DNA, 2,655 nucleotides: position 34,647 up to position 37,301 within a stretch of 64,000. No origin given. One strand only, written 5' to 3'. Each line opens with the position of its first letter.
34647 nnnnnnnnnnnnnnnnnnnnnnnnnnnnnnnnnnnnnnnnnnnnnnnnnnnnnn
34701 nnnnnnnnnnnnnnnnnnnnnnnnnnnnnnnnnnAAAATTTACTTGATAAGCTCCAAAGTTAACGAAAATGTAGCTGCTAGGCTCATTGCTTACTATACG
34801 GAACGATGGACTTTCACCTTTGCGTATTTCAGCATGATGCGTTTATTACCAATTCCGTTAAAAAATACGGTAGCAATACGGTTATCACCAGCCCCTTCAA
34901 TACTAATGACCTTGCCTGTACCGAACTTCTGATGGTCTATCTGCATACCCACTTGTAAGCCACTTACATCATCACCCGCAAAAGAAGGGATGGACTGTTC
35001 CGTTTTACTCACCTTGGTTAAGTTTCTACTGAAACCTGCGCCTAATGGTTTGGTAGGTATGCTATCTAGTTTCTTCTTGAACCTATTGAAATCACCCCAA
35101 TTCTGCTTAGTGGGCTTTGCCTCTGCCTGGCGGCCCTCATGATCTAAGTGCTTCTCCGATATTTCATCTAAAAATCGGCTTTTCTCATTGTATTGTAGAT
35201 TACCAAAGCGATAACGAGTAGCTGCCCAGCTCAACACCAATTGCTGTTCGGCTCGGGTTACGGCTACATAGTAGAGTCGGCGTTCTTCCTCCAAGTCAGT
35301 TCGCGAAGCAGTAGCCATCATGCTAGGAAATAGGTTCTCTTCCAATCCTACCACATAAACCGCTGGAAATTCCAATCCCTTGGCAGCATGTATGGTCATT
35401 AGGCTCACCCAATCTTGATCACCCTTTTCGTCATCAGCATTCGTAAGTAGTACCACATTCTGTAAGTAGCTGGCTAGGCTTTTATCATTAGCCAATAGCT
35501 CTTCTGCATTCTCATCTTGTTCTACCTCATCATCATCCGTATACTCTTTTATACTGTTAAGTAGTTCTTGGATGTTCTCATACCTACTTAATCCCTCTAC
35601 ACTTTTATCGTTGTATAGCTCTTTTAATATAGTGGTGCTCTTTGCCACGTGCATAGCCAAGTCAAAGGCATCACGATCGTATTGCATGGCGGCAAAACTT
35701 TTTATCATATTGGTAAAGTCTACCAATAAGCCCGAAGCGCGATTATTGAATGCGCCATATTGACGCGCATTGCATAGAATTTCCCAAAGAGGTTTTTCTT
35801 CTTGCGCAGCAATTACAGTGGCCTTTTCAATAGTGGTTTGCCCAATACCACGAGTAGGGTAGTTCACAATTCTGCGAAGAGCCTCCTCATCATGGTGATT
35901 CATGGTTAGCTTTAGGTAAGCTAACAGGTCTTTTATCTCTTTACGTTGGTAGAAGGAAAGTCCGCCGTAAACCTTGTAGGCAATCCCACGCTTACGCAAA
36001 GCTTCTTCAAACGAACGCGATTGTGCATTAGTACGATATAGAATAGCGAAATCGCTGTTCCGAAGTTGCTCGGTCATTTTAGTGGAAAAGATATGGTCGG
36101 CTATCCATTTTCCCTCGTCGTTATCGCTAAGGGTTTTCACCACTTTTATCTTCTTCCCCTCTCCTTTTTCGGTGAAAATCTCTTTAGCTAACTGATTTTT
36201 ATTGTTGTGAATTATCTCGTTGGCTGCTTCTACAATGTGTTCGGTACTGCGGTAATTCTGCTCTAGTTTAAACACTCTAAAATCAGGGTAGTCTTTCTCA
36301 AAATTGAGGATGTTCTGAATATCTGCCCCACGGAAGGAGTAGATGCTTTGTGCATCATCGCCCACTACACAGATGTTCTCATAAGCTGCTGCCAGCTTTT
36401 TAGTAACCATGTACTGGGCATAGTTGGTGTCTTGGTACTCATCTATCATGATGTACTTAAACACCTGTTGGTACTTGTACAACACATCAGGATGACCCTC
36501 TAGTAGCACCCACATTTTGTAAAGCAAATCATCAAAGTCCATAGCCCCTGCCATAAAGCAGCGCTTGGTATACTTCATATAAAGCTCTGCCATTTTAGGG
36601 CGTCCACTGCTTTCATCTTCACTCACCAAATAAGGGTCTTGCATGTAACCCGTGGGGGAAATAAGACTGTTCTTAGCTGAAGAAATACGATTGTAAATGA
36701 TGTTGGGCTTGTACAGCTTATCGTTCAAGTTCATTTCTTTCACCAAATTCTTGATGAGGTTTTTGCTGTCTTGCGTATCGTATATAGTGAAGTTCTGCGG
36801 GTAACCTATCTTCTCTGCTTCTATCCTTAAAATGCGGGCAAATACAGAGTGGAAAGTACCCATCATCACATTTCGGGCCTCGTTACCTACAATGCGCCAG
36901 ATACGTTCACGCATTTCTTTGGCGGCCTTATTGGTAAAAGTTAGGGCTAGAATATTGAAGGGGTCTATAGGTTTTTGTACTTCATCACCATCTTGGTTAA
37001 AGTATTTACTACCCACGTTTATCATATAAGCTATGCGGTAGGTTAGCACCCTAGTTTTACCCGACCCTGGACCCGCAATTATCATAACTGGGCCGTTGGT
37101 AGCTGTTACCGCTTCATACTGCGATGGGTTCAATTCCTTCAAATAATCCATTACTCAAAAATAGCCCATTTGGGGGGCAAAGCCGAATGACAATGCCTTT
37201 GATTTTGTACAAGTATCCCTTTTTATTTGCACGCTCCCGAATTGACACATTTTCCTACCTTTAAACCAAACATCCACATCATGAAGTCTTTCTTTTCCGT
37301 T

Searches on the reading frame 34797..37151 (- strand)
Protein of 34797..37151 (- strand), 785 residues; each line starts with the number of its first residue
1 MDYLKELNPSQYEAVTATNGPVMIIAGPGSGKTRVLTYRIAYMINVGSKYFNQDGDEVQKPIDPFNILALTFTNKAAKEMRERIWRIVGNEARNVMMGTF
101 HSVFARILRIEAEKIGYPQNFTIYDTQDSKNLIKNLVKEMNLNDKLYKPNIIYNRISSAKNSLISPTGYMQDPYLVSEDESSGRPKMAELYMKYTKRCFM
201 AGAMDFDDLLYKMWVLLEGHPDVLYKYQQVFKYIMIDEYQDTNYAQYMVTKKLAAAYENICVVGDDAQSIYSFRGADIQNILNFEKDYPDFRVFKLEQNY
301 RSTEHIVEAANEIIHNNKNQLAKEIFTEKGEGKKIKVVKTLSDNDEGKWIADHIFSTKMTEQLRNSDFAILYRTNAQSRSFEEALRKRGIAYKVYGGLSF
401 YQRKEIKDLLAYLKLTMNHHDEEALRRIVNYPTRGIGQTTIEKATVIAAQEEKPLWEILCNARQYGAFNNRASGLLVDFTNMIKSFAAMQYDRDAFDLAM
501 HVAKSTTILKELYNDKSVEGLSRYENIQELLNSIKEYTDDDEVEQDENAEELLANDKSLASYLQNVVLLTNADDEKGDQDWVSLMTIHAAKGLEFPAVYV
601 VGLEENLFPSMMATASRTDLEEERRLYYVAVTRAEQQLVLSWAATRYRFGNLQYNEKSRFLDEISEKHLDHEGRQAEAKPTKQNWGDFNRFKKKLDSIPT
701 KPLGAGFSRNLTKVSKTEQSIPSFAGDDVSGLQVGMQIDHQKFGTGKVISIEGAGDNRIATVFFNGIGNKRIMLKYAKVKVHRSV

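Call 18: search_protein_families(library=pfam, proteins=[window:34797-37151:-], max_evalue=0.001)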
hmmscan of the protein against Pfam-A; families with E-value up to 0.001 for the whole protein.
window:34797-37151:- (785 aa): 9 families
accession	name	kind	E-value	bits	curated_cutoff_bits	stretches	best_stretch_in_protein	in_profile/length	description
PF00580.27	UvrD-helicase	-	1.4e-82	277.8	23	1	7-289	1-271/271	UvrD/REP helicase N-terminal domain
PF13361.12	UvrD_C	-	1.7e-74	251.8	25.6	1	295-643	2-348/350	UvrD-like helicase C-terminal domain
PF13245.12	AAA_19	-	9.1e-22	78.1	25.1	1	11-274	1-134/134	AAA domain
PF13538.12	UvrD_C_2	-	3.3e-10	40.1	27.4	1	584-640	4-51/52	UvrD-like helicase C-terminal domain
PF21196.3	PcrA_UvrD_tudor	-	2.2e-08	34.3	23.9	1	734-777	1-44/48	PcrA/UvrD tudor domain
PF01443.25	Viral_helicase1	-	6.5e-08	33.1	21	0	541-639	142-225/228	Viral superfamily 1 RNA helicase core domain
PF13604.12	AAA_30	-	9.4e-06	25.9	27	0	6-84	1-66/191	AAA domain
PF13086.12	AAA_11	-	3e-05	24.4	27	1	7-120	2-94/257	AAA domain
PF04404.17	ERF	-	0.00025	21.5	25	1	297-362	25-91/153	ERF superfamily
